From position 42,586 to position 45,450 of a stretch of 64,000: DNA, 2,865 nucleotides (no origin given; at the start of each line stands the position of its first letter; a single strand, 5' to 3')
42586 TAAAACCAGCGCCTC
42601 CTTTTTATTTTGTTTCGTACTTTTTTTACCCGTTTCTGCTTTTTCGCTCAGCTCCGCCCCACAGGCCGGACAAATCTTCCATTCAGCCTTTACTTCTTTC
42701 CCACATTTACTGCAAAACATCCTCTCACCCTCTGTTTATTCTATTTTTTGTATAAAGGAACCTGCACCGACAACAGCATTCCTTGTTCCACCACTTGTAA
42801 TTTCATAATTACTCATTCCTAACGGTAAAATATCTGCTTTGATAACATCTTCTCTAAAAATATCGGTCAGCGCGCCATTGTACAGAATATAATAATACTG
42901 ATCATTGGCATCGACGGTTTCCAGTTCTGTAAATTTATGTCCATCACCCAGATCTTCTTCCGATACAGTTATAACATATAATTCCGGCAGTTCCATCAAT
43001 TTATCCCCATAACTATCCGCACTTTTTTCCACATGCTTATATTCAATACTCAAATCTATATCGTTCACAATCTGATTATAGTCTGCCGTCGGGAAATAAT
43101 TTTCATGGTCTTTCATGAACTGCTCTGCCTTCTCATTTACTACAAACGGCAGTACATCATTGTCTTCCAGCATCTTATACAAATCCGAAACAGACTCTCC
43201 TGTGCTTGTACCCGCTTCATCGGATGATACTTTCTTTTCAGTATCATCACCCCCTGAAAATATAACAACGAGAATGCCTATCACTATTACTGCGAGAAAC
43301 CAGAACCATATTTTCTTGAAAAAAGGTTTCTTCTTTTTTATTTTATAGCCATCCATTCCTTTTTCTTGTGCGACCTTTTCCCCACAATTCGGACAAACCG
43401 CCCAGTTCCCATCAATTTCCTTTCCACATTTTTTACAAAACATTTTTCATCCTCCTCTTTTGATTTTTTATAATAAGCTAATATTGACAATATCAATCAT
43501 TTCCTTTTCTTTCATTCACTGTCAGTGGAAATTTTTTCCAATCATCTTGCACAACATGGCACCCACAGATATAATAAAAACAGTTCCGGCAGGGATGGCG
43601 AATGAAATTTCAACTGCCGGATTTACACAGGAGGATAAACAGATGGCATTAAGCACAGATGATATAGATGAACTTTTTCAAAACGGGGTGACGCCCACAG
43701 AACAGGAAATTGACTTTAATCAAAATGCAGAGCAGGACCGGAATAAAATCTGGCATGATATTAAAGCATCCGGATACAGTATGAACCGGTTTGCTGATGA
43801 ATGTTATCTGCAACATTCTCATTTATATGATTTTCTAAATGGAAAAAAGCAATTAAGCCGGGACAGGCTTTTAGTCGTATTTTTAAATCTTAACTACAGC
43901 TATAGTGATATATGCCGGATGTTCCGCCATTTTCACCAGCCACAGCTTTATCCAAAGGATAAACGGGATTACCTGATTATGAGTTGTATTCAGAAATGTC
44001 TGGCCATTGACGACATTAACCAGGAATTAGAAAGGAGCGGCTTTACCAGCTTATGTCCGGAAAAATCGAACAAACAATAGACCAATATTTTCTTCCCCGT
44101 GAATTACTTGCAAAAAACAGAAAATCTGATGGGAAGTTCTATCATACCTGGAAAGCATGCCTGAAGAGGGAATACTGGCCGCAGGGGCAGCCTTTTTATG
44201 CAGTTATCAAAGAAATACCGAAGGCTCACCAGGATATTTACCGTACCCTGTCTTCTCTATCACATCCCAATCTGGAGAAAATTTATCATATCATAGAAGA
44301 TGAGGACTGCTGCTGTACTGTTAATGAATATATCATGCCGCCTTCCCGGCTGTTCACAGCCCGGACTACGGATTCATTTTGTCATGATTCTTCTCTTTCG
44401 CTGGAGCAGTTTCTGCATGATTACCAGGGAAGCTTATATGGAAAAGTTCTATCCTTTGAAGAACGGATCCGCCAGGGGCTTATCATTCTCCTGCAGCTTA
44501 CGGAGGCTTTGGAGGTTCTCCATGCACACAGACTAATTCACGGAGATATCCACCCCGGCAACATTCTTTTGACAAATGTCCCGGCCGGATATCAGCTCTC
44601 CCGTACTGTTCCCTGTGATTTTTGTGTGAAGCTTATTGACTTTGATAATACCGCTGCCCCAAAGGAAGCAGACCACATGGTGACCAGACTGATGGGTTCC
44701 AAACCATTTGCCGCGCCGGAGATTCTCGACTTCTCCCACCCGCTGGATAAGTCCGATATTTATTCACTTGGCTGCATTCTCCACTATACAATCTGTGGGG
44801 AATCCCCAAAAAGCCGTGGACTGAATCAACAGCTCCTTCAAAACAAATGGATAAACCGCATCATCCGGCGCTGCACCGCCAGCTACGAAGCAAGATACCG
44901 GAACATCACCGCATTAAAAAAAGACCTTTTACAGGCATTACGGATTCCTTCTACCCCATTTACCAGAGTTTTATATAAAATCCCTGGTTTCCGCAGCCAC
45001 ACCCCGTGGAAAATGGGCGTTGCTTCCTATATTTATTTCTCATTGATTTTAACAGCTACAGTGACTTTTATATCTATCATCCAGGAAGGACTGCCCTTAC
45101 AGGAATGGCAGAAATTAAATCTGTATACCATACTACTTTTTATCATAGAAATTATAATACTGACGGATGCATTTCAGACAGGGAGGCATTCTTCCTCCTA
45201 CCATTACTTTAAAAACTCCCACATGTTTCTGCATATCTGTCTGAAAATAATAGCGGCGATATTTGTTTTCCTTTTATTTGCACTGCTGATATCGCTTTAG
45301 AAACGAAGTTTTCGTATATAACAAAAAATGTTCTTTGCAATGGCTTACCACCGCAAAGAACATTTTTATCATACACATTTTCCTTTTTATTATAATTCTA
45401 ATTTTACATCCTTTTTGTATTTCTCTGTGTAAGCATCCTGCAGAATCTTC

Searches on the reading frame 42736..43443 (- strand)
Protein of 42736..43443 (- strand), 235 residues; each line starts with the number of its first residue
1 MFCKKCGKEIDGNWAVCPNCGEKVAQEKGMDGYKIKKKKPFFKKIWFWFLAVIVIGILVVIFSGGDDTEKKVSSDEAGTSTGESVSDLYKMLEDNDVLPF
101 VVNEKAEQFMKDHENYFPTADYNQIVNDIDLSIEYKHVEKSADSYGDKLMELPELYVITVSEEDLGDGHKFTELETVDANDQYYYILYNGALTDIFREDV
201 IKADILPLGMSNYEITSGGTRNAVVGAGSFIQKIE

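Call 3: search_protein_families(library=pfam, proteins=[window:42736-43443:-], max_evalue=0.1)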
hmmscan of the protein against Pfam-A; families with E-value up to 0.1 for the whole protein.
window:42736-43443:- (235 aa): 6 families
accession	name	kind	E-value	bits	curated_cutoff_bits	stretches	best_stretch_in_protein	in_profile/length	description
PF13240.11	Zn_Ribbon_1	-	3.3e-06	27.1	25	1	2-23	1-22/23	zinc-ribbon domain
PF12773.13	DZR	-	0.00098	19.7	27.3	1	3-21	27-45/45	Double zinc ribbon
PF06480.20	FtsH_ext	-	0.017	15.7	25.5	1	45-98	1-44/103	FtsH Extracellular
PF13248.11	Zn_ribbon_3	-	0.025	14.5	27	1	3-23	5-25/26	zinc-ribbon domain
PF12869.13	tRNA_anti-like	-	0.026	14.5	23.5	1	41-143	3-65/146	tRNA_anti-like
PF17032.10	Zn_ribbon_15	-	0.068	14.4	28.9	0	2-21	54-73/73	zinc-ribbon family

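Call 4: search_protein_families(library=padloc, proteins=[window:42736-43443:-], max_evalue=0.1)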
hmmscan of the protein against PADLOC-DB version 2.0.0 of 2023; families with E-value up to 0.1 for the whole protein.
window:42736-43443:- (235 aa): 0 families

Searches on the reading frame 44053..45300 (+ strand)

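Call 3: search_protein_families(library=pfam, proteins=[window:44053-45300:+], max_evalue=0.1)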
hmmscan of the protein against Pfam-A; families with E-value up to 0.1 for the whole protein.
window:44053-45300:+ (415 aa): 6 families
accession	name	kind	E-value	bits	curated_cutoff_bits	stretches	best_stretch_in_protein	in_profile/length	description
PF00069.31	Pkinase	-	1.2e-21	77.7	31.7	1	65-271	51-220/263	Protein kinase domain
PF07714.23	PK_Tyr_Ser-Thr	-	2.7e-11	43.7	23.1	1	63-262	52-214/258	Protein tyrosine and serine/threonine kinase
PF17667.7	Pkinase_fungal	-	0.0013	18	24.1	1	130-229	276-370/387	Fungal protein kinase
PF01636.29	APH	-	0.0015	18.8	23.2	1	141-174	153-183/239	Phosphotransferase enzyme family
PF18616.6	CdiI_3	-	0.048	14.1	28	0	139-173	41-75/95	CDI immunity proteins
PF19974.5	TCAD9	-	0.059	13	40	1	149-201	288-325/429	Ternary complex associated domain 9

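Call 4: search_protein_families(library=padloc, proteins=[window:44053-45300:+], max_evalue=0.1)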
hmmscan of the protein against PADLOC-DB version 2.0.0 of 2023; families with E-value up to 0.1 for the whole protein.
window:44053-45300:+ (415 aa): 35 families (the best 25 are shown)
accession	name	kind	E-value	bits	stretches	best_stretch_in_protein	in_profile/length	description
PDLC04138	mad6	-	6.5e-25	86.1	1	56-269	96-272/659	mads_6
PDLC04053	PD-T4-6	-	4.1e-20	70.5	1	140-269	110-227/311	-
PDLC04042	PD-T4-6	-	8e-17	59.8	1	142-268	111-227/292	-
PDLC04047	PD-T4-6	-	8.3e-16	56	1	143-259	114-218/327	-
PDLC03920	MkoA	-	2e-15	54.2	1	63-297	59-279/1112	-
PDLC04054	PD-T4-6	-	1.7e-14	52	1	141-272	112-232/347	-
PDLC04060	PD-T4-6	-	3.2e-13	47.4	1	140-252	108-208/486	-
PDLC04057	PD-T4-6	-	1.3e-12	45.5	1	144-252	112-209/443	-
PDLC04039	PD-T4-6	-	1.4e-12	45.3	1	141-269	115-231/458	-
PDLC04061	PD-T4-6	-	1.9e-12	45.5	1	140-252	120-222/510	-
PDLC03921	MkoA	-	1.9e-12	43.7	2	212-316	372-486/1607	-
PDLC04044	PD-T4-6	-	1.4e-11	42.2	1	144-270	142-255/372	-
PDLC04050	PD-T4-6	-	1.4e-11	42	1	143-259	166-273/480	-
PDLC04043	PD-T4-6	-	4.9e-11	40.3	1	140-257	115-221/452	-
PDLC04048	PD-T4-6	-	5.8e-11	40.4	1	133-252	108-211/354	-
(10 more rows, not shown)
